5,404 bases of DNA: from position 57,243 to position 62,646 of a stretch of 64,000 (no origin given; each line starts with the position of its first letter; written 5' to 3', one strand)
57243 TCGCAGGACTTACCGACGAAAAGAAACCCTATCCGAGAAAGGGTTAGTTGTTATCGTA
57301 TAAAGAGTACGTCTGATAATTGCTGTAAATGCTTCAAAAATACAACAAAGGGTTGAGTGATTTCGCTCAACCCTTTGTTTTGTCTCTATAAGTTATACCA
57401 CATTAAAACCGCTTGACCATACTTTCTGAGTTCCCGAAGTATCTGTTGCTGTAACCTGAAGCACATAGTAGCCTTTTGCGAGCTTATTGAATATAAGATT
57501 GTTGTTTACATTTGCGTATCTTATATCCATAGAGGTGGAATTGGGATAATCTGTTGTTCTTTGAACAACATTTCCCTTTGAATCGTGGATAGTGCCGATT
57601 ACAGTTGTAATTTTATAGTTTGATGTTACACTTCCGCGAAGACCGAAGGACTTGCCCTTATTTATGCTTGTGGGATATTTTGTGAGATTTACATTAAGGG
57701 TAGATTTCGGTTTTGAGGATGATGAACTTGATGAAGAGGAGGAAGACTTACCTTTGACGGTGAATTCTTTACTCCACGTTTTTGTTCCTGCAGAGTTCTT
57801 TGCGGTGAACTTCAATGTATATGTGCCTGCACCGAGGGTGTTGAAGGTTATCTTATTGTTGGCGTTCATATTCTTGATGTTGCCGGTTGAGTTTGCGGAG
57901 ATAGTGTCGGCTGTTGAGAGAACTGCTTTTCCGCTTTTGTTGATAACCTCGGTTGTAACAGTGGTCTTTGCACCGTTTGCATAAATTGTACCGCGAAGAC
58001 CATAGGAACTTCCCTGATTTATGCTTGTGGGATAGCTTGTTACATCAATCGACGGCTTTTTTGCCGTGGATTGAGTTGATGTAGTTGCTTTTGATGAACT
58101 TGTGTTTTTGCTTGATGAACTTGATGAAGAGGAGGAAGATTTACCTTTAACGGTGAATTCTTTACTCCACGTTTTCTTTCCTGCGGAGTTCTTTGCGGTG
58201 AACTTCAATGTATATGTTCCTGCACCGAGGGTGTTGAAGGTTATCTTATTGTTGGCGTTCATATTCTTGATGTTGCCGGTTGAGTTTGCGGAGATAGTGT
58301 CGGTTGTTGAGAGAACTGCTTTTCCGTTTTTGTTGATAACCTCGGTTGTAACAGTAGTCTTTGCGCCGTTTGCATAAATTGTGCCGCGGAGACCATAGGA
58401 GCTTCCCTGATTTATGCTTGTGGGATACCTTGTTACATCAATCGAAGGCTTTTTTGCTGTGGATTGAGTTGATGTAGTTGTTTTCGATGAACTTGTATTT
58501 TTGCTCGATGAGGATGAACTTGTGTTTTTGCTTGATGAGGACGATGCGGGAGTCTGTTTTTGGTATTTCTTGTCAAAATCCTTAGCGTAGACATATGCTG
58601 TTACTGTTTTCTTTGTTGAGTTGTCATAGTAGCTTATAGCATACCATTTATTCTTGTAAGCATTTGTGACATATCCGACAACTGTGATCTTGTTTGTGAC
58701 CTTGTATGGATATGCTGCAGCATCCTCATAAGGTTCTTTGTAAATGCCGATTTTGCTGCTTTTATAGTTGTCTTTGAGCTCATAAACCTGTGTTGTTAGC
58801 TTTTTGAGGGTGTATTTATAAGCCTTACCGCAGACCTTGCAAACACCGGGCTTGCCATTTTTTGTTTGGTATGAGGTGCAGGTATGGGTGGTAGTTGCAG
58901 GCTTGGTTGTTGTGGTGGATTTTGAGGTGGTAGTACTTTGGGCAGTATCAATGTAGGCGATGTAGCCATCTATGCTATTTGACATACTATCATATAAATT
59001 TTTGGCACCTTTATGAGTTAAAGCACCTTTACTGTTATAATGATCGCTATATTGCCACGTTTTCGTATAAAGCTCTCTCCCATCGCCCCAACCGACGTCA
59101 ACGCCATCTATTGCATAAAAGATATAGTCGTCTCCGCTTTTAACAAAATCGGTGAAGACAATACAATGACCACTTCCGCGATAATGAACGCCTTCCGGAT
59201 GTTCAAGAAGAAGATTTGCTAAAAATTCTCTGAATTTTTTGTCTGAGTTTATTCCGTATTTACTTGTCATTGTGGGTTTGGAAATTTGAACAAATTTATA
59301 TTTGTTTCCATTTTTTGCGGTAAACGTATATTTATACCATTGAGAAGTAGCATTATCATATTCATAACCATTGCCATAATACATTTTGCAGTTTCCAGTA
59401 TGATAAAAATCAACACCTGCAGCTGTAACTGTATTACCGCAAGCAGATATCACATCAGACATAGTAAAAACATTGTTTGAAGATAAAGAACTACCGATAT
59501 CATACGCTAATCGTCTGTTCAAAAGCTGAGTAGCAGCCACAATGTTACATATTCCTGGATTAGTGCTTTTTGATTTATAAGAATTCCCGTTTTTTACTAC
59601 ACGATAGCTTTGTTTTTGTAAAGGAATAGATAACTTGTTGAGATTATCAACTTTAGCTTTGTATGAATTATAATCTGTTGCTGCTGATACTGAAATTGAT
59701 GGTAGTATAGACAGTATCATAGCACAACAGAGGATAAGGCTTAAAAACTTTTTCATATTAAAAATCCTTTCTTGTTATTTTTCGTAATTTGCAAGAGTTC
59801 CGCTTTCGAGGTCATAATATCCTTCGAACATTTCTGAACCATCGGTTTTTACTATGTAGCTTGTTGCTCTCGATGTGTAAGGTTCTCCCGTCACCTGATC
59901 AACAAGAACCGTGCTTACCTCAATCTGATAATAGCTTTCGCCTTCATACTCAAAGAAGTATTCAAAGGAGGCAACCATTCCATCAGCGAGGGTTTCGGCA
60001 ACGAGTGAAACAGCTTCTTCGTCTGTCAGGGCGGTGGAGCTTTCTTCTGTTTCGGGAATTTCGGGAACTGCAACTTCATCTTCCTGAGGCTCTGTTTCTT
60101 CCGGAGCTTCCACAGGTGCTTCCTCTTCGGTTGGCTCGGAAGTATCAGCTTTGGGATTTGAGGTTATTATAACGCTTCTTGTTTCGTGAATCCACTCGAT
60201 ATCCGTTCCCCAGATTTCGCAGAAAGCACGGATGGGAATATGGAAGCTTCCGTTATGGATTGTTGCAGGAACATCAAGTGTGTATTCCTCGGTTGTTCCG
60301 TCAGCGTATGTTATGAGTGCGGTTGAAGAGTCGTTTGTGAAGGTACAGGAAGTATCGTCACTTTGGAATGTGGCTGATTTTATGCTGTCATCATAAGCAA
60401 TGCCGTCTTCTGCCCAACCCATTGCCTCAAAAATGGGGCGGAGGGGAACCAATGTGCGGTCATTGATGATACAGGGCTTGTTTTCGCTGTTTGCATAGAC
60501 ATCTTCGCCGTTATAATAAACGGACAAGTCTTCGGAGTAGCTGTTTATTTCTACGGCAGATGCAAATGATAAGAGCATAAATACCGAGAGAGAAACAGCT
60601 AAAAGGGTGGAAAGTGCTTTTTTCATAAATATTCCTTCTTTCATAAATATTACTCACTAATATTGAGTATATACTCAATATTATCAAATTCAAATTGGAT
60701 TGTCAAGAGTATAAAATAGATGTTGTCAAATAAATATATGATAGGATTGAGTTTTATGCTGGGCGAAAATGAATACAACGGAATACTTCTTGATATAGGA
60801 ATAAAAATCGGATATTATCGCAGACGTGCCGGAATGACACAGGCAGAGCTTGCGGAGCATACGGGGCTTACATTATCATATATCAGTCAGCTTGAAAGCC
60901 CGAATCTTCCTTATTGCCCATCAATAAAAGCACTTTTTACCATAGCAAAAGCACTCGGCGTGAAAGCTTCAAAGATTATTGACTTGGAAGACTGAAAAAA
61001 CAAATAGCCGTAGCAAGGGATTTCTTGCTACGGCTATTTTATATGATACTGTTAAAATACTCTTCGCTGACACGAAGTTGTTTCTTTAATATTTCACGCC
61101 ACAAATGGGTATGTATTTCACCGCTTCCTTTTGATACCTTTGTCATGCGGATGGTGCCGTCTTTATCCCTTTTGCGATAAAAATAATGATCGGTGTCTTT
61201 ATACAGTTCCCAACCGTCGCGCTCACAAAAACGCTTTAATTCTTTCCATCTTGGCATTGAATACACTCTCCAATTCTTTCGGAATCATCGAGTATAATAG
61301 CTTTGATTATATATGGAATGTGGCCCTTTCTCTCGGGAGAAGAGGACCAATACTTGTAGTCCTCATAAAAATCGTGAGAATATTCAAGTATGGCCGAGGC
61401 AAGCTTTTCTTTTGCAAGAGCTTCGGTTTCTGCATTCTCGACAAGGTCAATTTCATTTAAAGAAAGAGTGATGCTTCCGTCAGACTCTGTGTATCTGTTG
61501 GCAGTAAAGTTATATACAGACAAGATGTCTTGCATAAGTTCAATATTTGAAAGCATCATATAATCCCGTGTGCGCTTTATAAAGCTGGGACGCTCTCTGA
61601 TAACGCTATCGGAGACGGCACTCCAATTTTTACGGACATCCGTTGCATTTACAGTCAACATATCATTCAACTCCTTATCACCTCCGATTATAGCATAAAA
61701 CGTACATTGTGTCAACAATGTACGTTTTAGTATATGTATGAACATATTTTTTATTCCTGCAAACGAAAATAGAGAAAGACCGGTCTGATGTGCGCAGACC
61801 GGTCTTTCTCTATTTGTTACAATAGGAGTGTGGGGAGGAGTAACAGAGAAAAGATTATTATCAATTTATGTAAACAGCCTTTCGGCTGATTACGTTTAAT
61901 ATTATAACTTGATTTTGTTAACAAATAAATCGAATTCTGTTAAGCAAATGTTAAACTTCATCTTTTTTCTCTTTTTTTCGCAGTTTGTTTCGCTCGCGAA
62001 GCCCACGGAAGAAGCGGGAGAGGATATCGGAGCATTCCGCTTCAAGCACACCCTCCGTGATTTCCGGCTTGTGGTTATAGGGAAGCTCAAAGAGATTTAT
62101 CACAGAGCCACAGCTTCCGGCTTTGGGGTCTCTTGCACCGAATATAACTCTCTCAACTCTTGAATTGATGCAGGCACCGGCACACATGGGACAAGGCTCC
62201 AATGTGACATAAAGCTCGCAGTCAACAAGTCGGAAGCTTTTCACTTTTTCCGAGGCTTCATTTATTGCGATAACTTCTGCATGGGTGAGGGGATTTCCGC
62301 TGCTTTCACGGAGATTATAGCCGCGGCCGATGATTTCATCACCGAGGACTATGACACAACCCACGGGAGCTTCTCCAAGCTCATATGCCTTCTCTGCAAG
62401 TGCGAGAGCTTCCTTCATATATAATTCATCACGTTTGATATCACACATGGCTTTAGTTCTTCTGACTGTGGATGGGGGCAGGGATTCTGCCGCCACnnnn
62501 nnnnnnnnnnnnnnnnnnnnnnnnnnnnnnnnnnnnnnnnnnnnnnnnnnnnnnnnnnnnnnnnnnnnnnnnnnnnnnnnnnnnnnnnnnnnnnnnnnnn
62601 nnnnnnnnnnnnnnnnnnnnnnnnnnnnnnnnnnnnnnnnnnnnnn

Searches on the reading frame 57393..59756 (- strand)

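Call 55: search_protein_families(library=pfam, proteins=[window:57393-59756:-], max_evalue=0.001)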
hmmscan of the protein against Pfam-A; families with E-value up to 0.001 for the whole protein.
window:57393-59756:- (787 aa): 3 families
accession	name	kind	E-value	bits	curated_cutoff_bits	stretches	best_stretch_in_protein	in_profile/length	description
PF11797.14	WxLIP_HBD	-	6.4e-10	39.6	28.9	2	466-540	59-132/138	WxL Interacting Protein, host binding domain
PF24421.1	Ig_J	-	0.00013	22.5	29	0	500-528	63-91/104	Tip attachment protein J, Ig-like domain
PF07495.19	Y_Y_Y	-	0.0007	19.9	26.6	0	499-529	24-54/65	Y_Y_Y domain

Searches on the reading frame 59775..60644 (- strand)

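Call 55: search_protein_families(library=pfam, proteins=[window:59775-60644:-], max_evalue=0.001)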
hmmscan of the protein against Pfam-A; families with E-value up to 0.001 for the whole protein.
window:59775-60644:- (289 aa): 1 family
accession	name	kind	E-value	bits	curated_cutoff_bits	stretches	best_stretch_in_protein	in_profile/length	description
PF07833.16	Cu_amine_oxidN1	-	1.3e-20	73.8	24.2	1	45-160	3-108/108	Copper amine oxidase N-terminal domain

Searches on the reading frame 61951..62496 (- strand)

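Call 55: search_protein_families(library=pfam, proteins=[window:61951-62496:-], max_evalue=0.001)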
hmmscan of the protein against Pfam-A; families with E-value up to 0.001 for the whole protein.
window:61951-62496:- (181 aa): 3 families
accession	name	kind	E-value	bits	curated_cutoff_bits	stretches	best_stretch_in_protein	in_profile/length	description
PF14437.12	MafB19-deam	-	1.2e-40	139.2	27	1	24-167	4-142/142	MafB19-like deaminase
PF00383.29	dCMP_cyt_deam_1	-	4.5e-30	104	25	1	21-120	2-101/102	Cytidine and deoxycytidylate deaminase zinc-binding region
PF14439.12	Bd3614-deam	-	9.4e-05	22.8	38.5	1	65-121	29-90/113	Bd3614-like deaminase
